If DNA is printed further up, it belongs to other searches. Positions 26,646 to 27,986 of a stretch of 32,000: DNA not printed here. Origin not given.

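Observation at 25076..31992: An import, adenylate, tether, release and export operon: TAXI-TRAP transporter, stand-alone A-domain, PCP-thioesterase didomain and ABC exporter, with no condensation domain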

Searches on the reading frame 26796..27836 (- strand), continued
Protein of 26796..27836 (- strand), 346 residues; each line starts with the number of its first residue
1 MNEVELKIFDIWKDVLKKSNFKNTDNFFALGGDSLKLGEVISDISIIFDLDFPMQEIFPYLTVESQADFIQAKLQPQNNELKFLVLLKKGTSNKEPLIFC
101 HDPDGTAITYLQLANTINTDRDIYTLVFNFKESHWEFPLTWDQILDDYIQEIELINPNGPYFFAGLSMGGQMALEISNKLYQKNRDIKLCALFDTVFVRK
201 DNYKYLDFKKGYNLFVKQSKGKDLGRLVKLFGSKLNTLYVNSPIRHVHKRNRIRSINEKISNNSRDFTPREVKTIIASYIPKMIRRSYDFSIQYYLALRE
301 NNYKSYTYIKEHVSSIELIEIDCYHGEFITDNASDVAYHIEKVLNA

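Call 58: find_encoding_contigs(protein=P0250, flank=8000, max_places=3)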
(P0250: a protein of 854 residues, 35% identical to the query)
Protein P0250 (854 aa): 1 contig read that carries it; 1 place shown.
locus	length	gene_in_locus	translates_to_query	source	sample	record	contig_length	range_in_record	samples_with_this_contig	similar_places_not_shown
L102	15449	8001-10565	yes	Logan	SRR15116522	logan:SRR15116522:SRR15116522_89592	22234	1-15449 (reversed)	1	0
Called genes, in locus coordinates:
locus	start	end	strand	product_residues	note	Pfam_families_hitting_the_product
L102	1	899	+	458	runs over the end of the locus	PF01145:Band_7, PF15975:Flot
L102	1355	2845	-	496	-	-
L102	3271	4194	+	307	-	PF00535:Glycos_transf_2, PF10111:Glyco_tranf_2_2, PF13641:Glyco_tranf_2_3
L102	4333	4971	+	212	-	PF09997:DUF2238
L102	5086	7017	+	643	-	PF06808:DctM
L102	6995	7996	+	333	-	PF16868:NMT1_3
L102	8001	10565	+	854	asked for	PF00501:AMP-binding, PF00550:PP-binding, PF00975:Thioesterase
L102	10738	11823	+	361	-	PF01047:MarR, PF08279:HTH_11 (weak), PF12802:MarR_2 (weak), PF13412:HTH_24, PF00294:PfkB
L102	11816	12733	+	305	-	PF04227:Indigoidine_A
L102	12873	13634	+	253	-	PF01182:Glucosamine_iso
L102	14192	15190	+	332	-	-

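Call 61: predict_structure(alignment_id=A4)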
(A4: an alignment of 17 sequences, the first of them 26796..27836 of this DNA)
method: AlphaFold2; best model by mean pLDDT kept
length: 346 residues; sequences in the alignment: 17
mean_pLDDT: 77.4   pTM: 0.62
mean pLDDT of the five models: 77.4, 76.3, 75.9, 75.4, 74.3
residues with pLDDT >= 90: 144; 70-90: 92; 50-70: 65; < 50: 45
segments of 3 or more residues with pLDDT < 50: 202-209, 234-268
pLDDT, mean of each block of 10 residues (from residue 1): 92 95 94 89 87 76 93 68 88 91 73 87 86 65 89 92 93 94 95 79 46 61 60 43 31 34 41 57 70 93 85 94 90 94 90
secondary structure, 60 per line:
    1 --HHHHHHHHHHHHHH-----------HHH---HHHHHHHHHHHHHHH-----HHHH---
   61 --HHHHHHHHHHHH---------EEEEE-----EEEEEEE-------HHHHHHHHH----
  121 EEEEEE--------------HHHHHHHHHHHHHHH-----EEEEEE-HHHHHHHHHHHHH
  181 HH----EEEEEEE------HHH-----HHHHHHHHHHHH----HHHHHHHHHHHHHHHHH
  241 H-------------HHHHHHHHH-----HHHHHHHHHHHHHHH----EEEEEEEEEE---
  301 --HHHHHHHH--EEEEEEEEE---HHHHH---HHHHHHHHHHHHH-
elements in order: H3-16 H34-48 H54-57 H63-74 E84-88 E94-100 H108-116 E121-126 H141-155 E161-166 H168-182 E187-193 H208-219 H224-241 H255-263 H269-283 E288-297 H303-310 E313-321 H325-329 H333-345
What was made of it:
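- The lid is modelled with low confidence (call 61).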

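Call 63: fold_search(model_id=the predicted structure, library=pdb)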
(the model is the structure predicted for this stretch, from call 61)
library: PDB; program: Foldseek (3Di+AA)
matches with E <= 10: 1583; with E <= 0.001: 1013
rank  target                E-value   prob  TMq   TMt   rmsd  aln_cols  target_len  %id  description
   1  3tej_B                3.0e-16  1.00  0.56  0.66   7.2       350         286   15  Crystal structure of a domain fragment involved in peptide natural product biosynthesis (released 2012-01-18)
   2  4zxh                  3.0e-16  1.00  0.53  0.16  11.6       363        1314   19  Crystal Structure of holo-AB3403 a four domain nonribosomal peptide synthetase from Acinetobacter Baumanii (released 2015-12-30)
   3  3tej_A                3.3e-16  1.00  0.56  0.60   7.8       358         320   17  Crystal structure of a domain fragment involved in peptide natural product biosynthesis (released 2012-01-18)
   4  8w2d_A                1.3e-13  1.00  0.59  0.63   7.3       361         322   12  holo-PCP-Thioesterase di-domain structure from the sulfazecin biosynthetic nonribosomal peptide synthetase, SulM (released 2024-08-07)
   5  5ja1_A                1.8e-13  1.00  0.48  0.16   9.4       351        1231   15  EntF, a Terminal Nonribosomal Peptide Synthetase Module Bound to the MbtH-Like Protein YbdZ (released 2016-09-14)
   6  6n8e                  9.7e-13  1.00  0.47  0.15  10.8       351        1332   15  Crystal structure of holo-ObiF1, a five domain nonribosomal peptide synthetase from Burkholderia diffusa (released 2019-07-24)
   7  8w2d_B                1.1e-12  1.00  0.57  0.61   7.5       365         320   13  holo-PCP-Thioesterase di-domain structure from the sulfazecin biosynthetic nonribosomal peptide synthetase, SulM (released 2024-08-07)
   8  5ja2_A                1.1e-11  1.00  0.50  0.16   9.2       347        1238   15  EntF, a Terminal Nonribosomal Peptide Synthetase Module Bound to the non-Native MbtH-Like Protein PA2412 (released 2016-09-14)
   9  7crn_C                1.7e-11  1.00  0.51  0.64   6.4       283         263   16  The Functional Characterization and Crystal Structure of the Bifunctional Thioesterase Catalyzing Epimerization and Cy (released 2021-08-18)
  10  7dxo_A                2.2e-11  1.00  0.53  0.67   6.1       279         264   16  The mutant of bifunctional thioesterase catalyzing epimerization and cyclization (released 2022-01-26)
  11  7crn_A                3.5e-11  1.00  0.52  0.65   6.4       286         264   15  The Functional Characterization and Crystal Structure of the Bifunctional Thioesterase Catalyzing Epimerization and Cy (released 2021-08-18)
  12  7vo5                  3.5e-11  1.00  0.49  0.60  11.3       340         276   15  Pimaricin type I PKS thioesterase domain (holo Pim TE) (released 2022-01-19)
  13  8q0t_B                5.5e-11  1.00  0.49  0.62   9.9       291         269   17  Identification and optimisation of novel inhibitors of the Polyketide synthetase 13 thioesterase domain with antituber (released 2023-11-22)
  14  6ojc                  1.2e-10  1.00  0.49  0.72   5.5       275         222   16  A high-resolution crystal structure of NocB thioesterase domain from Nocardicin cluster (released 2019-09-11)
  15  5v3x_B                1.4e-10  1.00  0.49  0.61  10.2       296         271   16  Crystal Structure of Mtb Pks13 Thioesterase domain in complex with inhibitor TAM1 (released 2017-07-05)
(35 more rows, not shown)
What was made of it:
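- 26796..27836 (-): Carrier protein (PCP, Ser34 in GGDSL) fused to a type I thioesterase (Ser167, Asp194, His325) with a 130-residue lid of net charge +14. The gene directly abuts the A gene. AF2 model pLDDT 77, with Foldseek top hits EntF T-TE, AB3403, SulM, ObiF1 and Pks13 TE (calls 61, 63).
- On Type I (NRPS/PKS) thioesterase with upstream carrier: The AF2 model matches EntF, AB3403 and SulM T-TE didomains (calls 61, 63).
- The best structural matches also include cyclising and beta-lactone/beta-lactam-forming TEs (call 63). Some type I TEs epimerise their substrates; 7crn and the NocB TE are among the structural matches (call 63).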

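Call 71: search_dna_similar(query=window:26796-27836:-, collection=plasmids, mode=protein, max_rows=10, max_evalue=1e-8)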
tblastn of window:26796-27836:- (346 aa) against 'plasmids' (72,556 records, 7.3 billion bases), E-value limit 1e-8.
Records with a match: 567; places in all: 661; records where one place covers at least 80% of the query: 16.
Best place of each record, by identity: <60% 567.
By first word of the organism name: Salmonella 165; Bacillus 124; Ralstonia 99; Streptomyces 30; Klebsiella 29; Nostoc 10; Mycetohabitans 9; Burkholderia 9; Rhizobium 8; Bradyrhizobium 7; and 46 more.
By predicted mobility (MOB-suite, as given by PLSDB): non-mobilizable 218; conjugative 212; mobilizable 137.
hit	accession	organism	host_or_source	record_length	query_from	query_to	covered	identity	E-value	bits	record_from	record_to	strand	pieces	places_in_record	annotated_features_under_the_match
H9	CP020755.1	Bacillus thuringiensis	Single cell,Tissue, animal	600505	7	341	97%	26.3%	1e-14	82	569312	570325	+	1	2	none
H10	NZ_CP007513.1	Bacillus bombysepticus str. Wang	separated from the corpses of silkworms ...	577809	4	331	95%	26.2%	3e-13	78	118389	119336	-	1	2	non-ribosomal peptide synthetase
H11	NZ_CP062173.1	Mycetohabitans rhizoxinica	Rhizopus microsporus,bacterial ...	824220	5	340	97%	25.0%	3e-14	81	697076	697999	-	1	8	non-ribosomal peptide synthase/polyketide synthase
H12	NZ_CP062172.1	Mycetohabitans rhizoxinica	Rhizopus microsporus,bacterial ...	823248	5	340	97%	24.9%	1e-13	79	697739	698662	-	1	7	non-ribosomal peptide synthase/polyketide synthase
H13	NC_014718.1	Mycetohabitans rhizoxinica HKI 454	-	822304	5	340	97%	24.6%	2e-13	79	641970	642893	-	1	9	non-ribosomal peptide synthetase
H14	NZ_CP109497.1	Streptomyces sp. NBC_01431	-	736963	12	345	97%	24.3%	3e-15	84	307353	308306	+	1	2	non-ribosomal peptide synthetase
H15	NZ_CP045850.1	Streptomyces clavuligerus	pure culture single spore ...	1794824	4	330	95%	24.1%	5e-15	84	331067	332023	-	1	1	none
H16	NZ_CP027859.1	Streptomyces clavuligerus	Cell culture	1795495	4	330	95%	24.1%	5e-15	84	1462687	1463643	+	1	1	none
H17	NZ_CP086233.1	Streptomyces clavuligerus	whole organism,soil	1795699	4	330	95%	24.1%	5e-15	84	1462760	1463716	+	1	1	none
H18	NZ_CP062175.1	Mycetohabitans rhizoxinica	Rhizopus microsporus,bacterial culture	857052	5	340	97%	23.5%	2e-13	79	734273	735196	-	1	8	non-ribosomal peptide synthase/polyketide synthase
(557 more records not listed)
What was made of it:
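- Tried and rejected: Plasmid-borne relatives: only generic NRPS T-TE at 26% identity or less (call 71).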
